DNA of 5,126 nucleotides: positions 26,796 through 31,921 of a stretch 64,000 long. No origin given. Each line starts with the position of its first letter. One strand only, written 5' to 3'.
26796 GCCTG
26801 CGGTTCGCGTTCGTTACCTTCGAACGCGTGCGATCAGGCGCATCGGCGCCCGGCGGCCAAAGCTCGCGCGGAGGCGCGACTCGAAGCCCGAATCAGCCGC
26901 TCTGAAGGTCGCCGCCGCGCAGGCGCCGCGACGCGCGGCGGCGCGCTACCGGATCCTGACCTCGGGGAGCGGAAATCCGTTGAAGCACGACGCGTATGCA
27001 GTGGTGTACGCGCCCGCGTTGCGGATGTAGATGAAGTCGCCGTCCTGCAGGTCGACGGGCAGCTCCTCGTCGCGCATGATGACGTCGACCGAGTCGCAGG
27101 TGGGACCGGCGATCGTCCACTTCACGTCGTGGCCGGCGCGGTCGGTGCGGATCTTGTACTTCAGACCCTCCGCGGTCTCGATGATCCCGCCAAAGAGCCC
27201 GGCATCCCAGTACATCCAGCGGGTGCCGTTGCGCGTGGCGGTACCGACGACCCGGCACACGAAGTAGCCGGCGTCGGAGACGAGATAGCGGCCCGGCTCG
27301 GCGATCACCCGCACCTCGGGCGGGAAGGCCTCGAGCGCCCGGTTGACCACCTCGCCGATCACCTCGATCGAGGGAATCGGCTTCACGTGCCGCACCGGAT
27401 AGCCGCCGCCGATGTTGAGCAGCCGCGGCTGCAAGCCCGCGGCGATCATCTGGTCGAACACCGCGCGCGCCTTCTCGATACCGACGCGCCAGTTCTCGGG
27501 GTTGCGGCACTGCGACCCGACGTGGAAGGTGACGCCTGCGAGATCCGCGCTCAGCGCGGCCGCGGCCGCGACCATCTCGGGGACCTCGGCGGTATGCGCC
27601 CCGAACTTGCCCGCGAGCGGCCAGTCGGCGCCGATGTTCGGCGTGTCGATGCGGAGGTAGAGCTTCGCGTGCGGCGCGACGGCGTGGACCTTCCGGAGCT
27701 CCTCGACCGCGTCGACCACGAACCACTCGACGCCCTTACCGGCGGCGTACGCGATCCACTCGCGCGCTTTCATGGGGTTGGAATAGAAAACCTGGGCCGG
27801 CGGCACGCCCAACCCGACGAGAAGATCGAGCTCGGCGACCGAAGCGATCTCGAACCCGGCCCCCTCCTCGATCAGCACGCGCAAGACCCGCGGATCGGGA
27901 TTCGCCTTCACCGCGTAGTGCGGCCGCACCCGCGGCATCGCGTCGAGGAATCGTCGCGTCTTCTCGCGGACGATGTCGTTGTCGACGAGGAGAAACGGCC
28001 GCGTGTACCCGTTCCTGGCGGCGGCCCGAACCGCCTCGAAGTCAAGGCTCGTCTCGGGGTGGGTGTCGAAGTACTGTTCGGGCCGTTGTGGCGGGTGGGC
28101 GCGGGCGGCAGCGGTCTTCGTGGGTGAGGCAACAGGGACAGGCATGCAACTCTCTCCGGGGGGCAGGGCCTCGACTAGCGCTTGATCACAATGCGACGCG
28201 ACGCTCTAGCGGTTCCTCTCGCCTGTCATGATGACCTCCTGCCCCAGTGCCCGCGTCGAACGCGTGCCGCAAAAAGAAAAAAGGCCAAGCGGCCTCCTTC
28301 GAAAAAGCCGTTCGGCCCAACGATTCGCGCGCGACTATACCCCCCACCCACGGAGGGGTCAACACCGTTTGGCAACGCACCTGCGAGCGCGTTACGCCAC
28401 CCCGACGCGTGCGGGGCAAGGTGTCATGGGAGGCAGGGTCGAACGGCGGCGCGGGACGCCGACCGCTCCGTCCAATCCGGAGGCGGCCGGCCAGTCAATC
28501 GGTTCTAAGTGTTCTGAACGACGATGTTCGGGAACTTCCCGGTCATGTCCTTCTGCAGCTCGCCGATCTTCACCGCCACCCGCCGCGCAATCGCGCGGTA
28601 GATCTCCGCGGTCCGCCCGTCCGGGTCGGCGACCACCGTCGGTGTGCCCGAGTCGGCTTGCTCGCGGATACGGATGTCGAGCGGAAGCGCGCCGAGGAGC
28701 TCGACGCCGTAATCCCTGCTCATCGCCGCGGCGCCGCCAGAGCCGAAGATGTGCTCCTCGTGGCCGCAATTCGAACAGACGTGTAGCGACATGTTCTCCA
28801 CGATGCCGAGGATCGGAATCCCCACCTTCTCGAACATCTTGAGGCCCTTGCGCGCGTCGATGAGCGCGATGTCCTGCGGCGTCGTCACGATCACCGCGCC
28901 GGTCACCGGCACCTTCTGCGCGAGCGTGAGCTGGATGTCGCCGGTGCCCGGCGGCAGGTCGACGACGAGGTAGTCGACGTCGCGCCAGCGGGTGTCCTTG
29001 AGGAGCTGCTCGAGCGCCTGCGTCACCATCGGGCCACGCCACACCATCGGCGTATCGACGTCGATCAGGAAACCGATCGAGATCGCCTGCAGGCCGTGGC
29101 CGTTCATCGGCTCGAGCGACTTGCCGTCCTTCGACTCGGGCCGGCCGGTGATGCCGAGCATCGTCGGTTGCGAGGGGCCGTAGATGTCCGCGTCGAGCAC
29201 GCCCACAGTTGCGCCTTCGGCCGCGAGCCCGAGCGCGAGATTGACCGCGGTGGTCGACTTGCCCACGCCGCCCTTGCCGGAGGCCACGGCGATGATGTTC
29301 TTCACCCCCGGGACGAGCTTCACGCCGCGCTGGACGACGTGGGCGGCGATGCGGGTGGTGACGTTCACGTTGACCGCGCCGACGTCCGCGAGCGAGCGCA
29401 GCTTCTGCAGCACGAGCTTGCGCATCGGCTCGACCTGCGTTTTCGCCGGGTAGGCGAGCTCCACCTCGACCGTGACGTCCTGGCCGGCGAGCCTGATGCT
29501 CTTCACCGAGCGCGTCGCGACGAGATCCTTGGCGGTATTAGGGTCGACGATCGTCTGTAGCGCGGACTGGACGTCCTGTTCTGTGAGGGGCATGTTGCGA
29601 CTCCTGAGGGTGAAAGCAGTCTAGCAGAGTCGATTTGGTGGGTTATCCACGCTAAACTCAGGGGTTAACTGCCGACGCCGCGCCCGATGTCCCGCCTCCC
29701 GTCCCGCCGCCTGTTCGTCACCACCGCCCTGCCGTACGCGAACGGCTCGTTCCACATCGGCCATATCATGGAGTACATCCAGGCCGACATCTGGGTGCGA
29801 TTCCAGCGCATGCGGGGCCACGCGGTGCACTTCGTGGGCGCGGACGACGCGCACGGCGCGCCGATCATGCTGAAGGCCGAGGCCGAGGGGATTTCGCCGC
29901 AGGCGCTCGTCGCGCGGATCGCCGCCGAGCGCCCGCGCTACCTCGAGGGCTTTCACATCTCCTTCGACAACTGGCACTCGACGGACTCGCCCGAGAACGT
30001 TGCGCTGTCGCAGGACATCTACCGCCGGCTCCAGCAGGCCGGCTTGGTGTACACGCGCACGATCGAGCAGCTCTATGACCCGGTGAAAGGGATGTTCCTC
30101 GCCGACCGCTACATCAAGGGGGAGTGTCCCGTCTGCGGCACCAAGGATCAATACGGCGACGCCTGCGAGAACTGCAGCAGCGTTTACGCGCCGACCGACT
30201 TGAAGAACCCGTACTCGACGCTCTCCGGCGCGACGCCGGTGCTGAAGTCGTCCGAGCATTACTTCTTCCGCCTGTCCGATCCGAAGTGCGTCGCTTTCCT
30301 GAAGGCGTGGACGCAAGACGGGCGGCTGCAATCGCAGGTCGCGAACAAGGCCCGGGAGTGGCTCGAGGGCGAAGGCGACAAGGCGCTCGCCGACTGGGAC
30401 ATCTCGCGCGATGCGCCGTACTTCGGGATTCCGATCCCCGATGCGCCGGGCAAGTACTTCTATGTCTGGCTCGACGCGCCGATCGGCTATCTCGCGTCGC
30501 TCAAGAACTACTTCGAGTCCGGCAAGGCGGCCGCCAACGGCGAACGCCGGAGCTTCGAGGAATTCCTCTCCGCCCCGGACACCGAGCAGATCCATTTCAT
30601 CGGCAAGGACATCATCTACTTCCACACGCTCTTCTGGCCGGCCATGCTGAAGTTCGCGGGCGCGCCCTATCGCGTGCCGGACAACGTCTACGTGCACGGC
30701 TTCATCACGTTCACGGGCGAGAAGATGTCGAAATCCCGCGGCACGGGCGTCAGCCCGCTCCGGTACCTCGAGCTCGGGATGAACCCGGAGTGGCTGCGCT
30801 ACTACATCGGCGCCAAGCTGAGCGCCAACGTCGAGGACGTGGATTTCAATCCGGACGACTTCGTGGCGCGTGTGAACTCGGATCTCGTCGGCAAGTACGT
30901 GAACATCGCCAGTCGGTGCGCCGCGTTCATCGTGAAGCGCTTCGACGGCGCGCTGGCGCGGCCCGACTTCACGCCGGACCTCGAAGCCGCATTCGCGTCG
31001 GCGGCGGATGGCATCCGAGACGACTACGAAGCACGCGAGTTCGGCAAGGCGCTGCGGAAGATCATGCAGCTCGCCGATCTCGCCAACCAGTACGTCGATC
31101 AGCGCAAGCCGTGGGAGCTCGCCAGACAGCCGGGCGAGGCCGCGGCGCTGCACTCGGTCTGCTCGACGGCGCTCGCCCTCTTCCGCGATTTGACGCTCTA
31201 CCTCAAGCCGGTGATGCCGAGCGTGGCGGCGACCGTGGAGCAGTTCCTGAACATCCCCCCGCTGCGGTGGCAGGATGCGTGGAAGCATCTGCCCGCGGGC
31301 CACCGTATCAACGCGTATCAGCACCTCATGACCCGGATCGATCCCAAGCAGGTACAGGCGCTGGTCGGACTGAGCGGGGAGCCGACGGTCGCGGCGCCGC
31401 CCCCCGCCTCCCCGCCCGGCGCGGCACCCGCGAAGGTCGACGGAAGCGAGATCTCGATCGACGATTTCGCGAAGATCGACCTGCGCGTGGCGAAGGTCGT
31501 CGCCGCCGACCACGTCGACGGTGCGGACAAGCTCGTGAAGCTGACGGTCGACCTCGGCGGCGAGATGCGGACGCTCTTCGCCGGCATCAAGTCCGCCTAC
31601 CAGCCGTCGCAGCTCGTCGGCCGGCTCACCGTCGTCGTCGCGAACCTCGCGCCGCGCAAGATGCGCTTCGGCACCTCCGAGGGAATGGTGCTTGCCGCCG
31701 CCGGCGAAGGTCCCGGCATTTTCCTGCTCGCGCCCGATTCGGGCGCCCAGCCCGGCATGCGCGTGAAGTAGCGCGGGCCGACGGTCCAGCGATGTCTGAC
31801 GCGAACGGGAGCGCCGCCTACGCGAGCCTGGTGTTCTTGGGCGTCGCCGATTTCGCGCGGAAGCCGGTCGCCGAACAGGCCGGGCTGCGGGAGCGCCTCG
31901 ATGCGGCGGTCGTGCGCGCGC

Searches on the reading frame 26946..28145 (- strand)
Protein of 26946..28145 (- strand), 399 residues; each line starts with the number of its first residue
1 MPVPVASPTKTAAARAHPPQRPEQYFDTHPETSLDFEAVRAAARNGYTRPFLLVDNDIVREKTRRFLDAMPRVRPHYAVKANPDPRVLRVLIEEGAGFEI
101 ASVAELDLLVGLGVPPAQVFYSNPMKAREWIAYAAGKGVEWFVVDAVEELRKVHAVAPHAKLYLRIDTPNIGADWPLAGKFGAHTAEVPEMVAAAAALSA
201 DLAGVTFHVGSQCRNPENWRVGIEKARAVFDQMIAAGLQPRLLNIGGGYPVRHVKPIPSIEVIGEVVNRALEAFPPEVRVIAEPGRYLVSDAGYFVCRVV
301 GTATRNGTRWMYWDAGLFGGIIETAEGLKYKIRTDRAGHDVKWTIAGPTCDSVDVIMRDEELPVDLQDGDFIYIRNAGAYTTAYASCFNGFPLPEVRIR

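Call 45: search_protein_families(library=pfam, proteins=[window:26946-28145:-], max_evalue=0.0001)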
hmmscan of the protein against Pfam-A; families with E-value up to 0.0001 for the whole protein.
window:26946-28145:- (399 aa): 3 families
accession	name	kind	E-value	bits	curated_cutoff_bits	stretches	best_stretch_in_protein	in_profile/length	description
PF02784.22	Orn_Arg_deC_N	-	8.5e-60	202.6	23.4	1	59-290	4-247/247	Pyridoxal-dependent decarboxylase, pyridoxal binding domain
PF00278.28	Orn_DAP_Arg_deC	-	3.5e-18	66.1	23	1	287-378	2-95/95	Pyridoxal-dependent decarboxylase, C-terminal sheet domain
PF01168.26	Ala_racemase_N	-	2e-05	24.8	24.1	1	57-245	4-193/220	Alanine racemase, N-terminal domain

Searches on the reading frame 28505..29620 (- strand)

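Call 7: search_protein_families(library=pfam, proteins=[window:28505-29620:-], max_evalue=0.01)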
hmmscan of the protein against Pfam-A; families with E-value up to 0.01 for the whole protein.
window:28505-29620:- (371 aa): 9 families
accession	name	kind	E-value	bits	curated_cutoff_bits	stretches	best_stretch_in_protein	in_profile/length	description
PF10609.15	ParA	-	1.9e-103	345.6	27.1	1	106-348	2-245/246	NUBPL iron-transfer P-loop NTPase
PF01883.24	FeS_assembly_P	-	1.1e-15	58.1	23.5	1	14-85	1-73/73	Iron-sulfur cluster assembly protein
PF01656.29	CbiA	-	4.5e-12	46.5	25.4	1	110-325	1-122/125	CobQ/CobB/MinD/ParA nucleotide binding domain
PF13614.12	AAA_31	-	3.8e-10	40.4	27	1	108-146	2-40/177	AAA domain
PF09140.17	MipZ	-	1.3e-08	34.9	20.7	1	109-234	2-118/262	ATPase MipZ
PF00142.24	Fer4_NifH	-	1.4e-06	28.4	25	1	114-145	6-37/271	4Fe-4S iron sulfur cluster binding proteins, NifH/frxC family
PF02374.21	ArsA_ATPase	-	0.0011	18.8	24.3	1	112-145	5-38/305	Anion-transporting ATPase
PF07015.17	VirC1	-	0.0021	17.8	24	1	108-146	2-40/231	VirC1 protein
PF25199.1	nSTAND_NTPase5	-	0.0087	16.3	34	0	95-149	28-83/145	Novel STAND NTPase 5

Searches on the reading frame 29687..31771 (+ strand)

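Call 7: search_protein_families(library=pfam, proteins=[window:29687-31771:+], max_evalue=0.01)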
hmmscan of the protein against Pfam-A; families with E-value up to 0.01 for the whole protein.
window:29687-31771:+ (694 aa): 7 families
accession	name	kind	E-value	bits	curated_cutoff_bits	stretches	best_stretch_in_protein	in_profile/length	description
PF09334.17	tRNA-synt_1g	-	8.7e-142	472.9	20.1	1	10-411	2-390/391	tRNA synthetases class I (M)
PF01588.26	tRNA_bind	-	7.5e-24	84.1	27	1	599-691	1-95/96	Putative tRNA binding domain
PF00133.28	tRNA-synt_1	-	2.8e-15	56.4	22.7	2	13-67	29-83/414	tRNA synthetases class I (I, L, M and V)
PF19303.5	Anticodon_3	-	5.3e-08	33.3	23.5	1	443-557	25-141/152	Anticodon binding domain of methionyl tRNA ligase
PF01406.26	tRNA-synt_1e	-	8.5e-06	25.8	27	0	20-126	21-126/301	tRNA synthetases class I (C) catalytic domain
PF08264.19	Anticodon_1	-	1.6e-05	25.2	25.1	1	436-517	8-86/148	Anticodon-binding domain of tRNA ligase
PF01921.24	tRNA-synt_1f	-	0.00075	19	27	0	339-379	275-314/360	tRNA synthetases class I (K)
